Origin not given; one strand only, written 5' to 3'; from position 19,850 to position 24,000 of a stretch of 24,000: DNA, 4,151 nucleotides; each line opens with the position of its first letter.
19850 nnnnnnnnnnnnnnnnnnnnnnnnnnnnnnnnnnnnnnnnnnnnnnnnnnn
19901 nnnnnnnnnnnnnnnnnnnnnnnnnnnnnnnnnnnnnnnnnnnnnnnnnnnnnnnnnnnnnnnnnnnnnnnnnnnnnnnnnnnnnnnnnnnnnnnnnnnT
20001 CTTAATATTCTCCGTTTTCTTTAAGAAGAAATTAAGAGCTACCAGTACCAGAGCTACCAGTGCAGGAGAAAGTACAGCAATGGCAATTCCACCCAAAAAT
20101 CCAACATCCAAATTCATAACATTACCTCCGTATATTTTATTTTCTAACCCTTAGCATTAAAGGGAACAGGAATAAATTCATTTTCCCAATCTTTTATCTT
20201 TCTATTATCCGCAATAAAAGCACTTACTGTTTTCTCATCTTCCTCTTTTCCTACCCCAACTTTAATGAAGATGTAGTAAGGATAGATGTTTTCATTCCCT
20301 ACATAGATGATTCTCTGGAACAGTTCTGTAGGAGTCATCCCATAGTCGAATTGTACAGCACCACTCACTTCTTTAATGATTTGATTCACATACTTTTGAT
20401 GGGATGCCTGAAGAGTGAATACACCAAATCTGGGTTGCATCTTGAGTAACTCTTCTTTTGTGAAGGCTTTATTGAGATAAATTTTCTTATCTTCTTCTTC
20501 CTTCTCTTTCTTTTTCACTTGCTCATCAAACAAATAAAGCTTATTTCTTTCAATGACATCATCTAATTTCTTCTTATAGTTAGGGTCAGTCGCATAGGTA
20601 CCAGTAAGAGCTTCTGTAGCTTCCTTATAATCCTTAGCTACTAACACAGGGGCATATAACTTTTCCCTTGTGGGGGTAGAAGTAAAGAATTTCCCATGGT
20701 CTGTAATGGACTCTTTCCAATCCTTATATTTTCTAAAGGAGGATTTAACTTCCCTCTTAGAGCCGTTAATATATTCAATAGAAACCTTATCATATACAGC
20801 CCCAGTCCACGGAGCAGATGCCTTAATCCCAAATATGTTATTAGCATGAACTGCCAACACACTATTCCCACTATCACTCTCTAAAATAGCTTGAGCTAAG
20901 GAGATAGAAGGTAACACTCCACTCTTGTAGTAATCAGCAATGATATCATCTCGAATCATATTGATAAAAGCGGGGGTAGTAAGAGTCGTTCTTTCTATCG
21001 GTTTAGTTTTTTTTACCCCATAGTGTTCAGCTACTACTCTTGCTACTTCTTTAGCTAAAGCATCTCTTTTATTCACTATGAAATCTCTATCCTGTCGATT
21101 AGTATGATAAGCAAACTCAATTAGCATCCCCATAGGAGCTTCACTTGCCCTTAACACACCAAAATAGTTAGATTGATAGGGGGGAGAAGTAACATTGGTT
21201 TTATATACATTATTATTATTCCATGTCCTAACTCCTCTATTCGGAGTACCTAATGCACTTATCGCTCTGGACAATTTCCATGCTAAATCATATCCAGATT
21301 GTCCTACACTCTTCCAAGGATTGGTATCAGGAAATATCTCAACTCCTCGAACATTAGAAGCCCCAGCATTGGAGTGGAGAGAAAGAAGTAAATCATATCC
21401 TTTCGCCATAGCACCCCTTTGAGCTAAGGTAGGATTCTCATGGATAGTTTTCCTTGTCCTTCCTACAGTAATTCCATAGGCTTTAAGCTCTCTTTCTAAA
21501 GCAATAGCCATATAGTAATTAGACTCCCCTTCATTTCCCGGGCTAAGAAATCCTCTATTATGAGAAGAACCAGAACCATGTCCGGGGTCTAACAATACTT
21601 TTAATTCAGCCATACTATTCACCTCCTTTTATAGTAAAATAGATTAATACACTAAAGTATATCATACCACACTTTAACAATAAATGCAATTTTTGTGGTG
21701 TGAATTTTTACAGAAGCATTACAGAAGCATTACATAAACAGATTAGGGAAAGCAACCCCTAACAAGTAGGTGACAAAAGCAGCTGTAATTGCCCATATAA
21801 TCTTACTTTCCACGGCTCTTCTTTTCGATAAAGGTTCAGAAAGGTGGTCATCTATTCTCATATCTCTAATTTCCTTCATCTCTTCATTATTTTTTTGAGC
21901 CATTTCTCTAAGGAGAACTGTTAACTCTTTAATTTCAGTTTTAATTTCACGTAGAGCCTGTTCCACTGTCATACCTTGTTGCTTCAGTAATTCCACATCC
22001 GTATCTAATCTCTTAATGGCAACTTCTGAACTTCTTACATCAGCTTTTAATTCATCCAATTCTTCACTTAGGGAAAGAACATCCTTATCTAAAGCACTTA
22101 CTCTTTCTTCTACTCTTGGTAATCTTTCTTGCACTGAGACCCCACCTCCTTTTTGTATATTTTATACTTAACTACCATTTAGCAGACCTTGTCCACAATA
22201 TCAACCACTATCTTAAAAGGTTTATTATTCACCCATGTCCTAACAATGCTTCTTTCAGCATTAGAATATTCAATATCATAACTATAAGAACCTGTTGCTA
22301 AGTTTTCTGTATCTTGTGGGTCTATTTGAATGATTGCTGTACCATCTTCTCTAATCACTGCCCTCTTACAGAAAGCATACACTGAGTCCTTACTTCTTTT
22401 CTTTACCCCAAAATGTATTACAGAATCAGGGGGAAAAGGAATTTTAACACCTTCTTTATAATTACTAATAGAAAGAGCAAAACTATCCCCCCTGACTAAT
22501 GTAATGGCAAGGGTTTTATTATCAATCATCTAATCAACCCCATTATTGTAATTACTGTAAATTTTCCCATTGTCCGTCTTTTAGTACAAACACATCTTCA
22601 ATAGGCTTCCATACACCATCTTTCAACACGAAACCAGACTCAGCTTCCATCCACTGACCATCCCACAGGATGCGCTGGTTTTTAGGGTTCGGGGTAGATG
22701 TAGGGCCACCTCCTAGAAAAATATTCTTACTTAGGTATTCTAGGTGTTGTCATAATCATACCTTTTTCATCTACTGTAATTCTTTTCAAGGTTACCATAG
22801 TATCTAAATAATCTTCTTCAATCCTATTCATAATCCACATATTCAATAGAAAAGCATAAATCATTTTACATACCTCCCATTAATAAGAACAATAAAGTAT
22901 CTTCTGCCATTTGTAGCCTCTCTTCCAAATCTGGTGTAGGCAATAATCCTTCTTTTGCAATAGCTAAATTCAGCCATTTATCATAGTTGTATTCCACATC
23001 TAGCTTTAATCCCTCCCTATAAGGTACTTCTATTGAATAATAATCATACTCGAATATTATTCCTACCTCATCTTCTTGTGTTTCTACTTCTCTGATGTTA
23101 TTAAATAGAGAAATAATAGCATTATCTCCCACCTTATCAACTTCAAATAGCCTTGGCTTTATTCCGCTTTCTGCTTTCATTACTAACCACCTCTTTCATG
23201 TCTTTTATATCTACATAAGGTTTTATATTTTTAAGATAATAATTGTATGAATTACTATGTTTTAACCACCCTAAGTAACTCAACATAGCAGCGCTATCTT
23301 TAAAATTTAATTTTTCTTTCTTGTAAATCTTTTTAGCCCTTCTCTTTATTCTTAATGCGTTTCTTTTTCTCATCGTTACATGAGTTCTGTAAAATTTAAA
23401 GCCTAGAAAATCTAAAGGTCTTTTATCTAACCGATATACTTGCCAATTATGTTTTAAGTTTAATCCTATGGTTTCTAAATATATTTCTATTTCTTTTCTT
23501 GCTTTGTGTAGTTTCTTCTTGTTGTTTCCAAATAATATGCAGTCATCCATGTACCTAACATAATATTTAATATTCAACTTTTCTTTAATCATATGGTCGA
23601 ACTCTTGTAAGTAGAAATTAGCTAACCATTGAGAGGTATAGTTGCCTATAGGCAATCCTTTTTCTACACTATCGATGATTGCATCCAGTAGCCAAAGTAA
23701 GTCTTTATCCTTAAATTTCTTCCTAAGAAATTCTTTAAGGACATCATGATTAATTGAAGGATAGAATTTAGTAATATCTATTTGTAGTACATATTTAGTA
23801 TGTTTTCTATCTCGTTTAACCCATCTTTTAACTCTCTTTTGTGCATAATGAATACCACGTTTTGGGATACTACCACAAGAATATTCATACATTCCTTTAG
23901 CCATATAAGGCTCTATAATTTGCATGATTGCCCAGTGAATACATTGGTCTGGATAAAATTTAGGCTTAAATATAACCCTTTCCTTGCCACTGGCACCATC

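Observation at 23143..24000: DGR-type reverse transcriptase at the end of the tail module; TR, VR and avd not visible in the window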

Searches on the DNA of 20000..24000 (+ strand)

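Call 6: search_dna_similar(query=window:20000-24000:+, collection=phages, mode=near)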
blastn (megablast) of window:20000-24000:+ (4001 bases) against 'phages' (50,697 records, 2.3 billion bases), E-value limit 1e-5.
No match.

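Call 75: search_rna_families(sources=[L006, L002, L010, L034, L049, L087, L061, L090, L091], threshold=gathering)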
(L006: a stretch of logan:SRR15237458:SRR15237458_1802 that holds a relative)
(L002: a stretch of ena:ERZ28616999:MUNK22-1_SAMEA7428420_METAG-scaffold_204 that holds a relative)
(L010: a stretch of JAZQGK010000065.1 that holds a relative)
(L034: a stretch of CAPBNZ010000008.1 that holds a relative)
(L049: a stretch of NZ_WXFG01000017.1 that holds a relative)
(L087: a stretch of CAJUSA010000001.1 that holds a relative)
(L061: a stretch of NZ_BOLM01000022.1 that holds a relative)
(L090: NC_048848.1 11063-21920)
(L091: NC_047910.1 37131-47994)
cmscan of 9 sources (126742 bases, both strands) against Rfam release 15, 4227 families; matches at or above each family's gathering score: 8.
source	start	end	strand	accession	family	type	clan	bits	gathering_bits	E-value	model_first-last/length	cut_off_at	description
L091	4612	4728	+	RF03025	RT-4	Gene; sRNA;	-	124.4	73.5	3.5e-22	1-118/118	no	RT-4 RNA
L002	10161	10237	+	RF03021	RT-18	Gene; sRNA;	-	66.9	41.3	2.1e-09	1-84/84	no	RT-18 RNA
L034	7700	7779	+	RF03021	RT-18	Gene; sRNA;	-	62.3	41.3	2.4e-08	1-84/84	no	RT-18 RNA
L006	9611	9687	+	RF03021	RT-18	Gene; sRNA;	-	61.3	41.3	4.3e-08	1-84/84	no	RT-18 RNA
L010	7712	7784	+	RF03021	RT-18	Gene; sRNA;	-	58.3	41.3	2.1e-07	1-84/84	no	RT-18 RNA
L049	7704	7780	+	RF03021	RT-18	Gene; sRNA;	-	54.1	41.3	2e-06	1-84/84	no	RT-18 RNA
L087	7721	7795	+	RF03021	RT-18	Gene; sRNA;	-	52.3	41.3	5.2e-06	1-84/84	no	RT-18 RNA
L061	7687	7762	+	RF03021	RT-18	Gene; sRNA;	-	52.3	41.3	5.2e-06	1-84/84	no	RT-18 RNA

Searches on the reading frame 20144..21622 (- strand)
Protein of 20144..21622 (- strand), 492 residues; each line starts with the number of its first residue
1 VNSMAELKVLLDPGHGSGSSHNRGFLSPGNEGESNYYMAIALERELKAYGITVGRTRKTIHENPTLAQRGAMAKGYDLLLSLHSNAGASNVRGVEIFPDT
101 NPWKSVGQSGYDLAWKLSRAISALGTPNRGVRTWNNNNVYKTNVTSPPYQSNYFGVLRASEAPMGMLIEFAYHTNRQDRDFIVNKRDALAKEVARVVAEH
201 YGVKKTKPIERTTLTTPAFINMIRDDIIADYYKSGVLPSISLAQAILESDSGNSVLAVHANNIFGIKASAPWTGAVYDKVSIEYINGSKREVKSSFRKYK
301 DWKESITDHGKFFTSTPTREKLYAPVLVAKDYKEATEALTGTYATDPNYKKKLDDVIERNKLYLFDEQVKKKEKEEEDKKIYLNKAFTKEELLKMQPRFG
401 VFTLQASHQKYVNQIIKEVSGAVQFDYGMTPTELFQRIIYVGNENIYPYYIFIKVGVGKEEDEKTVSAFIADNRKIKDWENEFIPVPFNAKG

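Call 5: search_protein_families(library=pfam, proteins=[window:20144-21622:-], max_evalue=0.01)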
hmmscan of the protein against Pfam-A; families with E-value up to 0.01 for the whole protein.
window:20144-21622:- (492 aa): 2 families
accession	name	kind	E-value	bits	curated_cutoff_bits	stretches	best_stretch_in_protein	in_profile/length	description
PF01832.25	Glucosaminidase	-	1.5e-28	100.4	30.2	1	232-362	9-123/123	Mannosyl-glycoprotein endo-beta-N-acetylglucosaminidase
PF01520.23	Amidase_3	-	4.9e-19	69.5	27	1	9-197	1-172/174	N-acetylmuramoyl-L-alanine amidase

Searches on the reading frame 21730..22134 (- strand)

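Call 5: search_protein_families(library=pfam, proteins=[window:21730-22134:-], max_evalue=0.01)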
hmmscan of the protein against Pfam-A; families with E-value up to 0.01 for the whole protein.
window:21730-22134:- (134 aa): 7 families
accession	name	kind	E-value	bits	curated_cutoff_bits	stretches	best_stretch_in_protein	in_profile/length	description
PF07160.18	SKA1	-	0.00016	22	29.6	1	6-118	29-137/243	Spindle and kinetochore-associated protein 1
PF06810.17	Phage_scaffold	-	0.00092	19.7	35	1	14-112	22-113/170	Phage capsid assembly scaffolding protein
PF04871.18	Uso1_p115_C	-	0.0026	18.4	28.4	1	7-92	5-79/121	Uso1 / p115 like vesicle tethering protein, C terminal region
PF11559.13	ADIP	-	0.0035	17.9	34.3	1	21-89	56-124/151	Afadin- and alpha -actinin-Binding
PF02996.22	Prefoldin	-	0.0042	17.5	23.2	1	35-80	74-119/120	Prefoldin subunit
PF00038.26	Filament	-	0.0057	16.8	40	1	10-91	196-277/313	Intermediate filament protein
PF08702.15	Fib_alpha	-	0.0092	16.6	29.9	0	7-53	85-131/143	Fibrinogen alpha/beta chain family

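Call 30: search_protein_families(library=phrogs, proteins=[window:21730-22134:-], max_evalue=0.01)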
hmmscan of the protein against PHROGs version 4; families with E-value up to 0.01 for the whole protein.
window:21730-22134:- (134 aa): 6 families
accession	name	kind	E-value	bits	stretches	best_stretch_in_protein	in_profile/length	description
phrog_1193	-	other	4.8e-06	27.5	1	50-127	4-69/76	hemolysin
phrog_3556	-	unknown function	0.00023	21.4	1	8-127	172-262/276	-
phrog_2990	-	unknown function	0.00025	22.2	1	7-123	23-123/133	-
phrog_5218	-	unknown function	0.0016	17.5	1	8-87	27-110/1599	-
phrog_1047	-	tail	0.0074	15.3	1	13-92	45-124/1251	tail associated lysin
phrog_9401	-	unknown function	0.0096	17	0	71-102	6-37/66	-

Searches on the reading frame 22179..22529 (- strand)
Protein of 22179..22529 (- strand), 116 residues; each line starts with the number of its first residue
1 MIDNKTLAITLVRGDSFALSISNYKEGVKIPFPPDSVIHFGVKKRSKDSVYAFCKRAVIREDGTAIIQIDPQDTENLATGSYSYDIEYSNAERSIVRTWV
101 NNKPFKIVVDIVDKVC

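Call 5: search_protein_families(library=pfam, proteins=[window:22179-22529:-], max_evalue=0.01)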
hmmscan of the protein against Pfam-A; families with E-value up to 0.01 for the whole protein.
window:22179-22529:- (116 aa): 1 family
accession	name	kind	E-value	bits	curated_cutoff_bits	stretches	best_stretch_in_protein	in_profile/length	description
PF23926.2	LtfC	-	0.0012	19.8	27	1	4-81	2-74/100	LtfC-like, beta-sandwich domain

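Call 17: find_encoding_contigs(protein=window:22179-22529:-, flank=10000, max_places=8)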
Protein window:22179-22529:- (116 aa): 1 contig read that carries it; 1 place shown.
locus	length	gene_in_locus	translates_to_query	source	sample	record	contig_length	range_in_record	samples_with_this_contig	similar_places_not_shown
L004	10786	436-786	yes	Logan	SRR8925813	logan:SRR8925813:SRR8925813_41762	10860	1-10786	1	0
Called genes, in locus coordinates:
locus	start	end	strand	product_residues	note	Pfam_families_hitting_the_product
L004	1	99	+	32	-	?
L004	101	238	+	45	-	-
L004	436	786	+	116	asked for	-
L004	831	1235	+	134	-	-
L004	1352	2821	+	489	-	PF01520:Amidase_3, PF01832:Glucosaminidase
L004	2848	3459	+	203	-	-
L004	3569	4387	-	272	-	PF25680:Mom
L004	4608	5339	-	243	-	PF02511:Thy1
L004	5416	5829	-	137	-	PF11645:PDDEXK_5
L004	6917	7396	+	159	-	-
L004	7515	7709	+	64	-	-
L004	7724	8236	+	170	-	-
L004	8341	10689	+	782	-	PF03477:ATP-cone, PF17975:RNR_Alpha, PF21995:RNR-II_ins_dom, PF02867:Ribonuc_red_lgC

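Call 30: search_protein_families(library=phrogs, proteins=[window:22179-22529:-], max_evalue=0.01)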
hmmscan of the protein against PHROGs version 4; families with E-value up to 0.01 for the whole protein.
window:22179-22529:- (116 aa): 1 family
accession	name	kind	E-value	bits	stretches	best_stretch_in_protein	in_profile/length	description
phrog_1084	-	unknown function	1.1e-07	32.9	1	2-100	3-104/123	unknown function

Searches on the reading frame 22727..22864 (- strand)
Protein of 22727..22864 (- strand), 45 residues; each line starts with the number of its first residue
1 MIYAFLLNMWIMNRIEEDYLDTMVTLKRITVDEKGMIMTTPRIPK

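Call 30: search_protein_families(library=phrogs, proteins=[window:22727-22864:-], max_evalue=0.01)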
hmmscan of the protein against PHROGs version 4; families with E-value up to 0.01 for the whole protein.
window:22727-22864:- (45 aa): 1 family
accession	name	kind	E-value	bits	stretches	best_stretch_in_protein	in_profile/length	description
phrog_29872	-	unknown function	0.0097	16.7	1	2-33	7-38/49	-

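Call 39: search_protein_families(library=ncbifam, proteins=[window:22727-22864:-], max_evalue=0.05)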
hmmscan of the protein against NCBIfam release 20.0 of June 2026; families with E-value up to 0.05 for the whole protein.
window:22727-22864:- (45 aa): 0 families
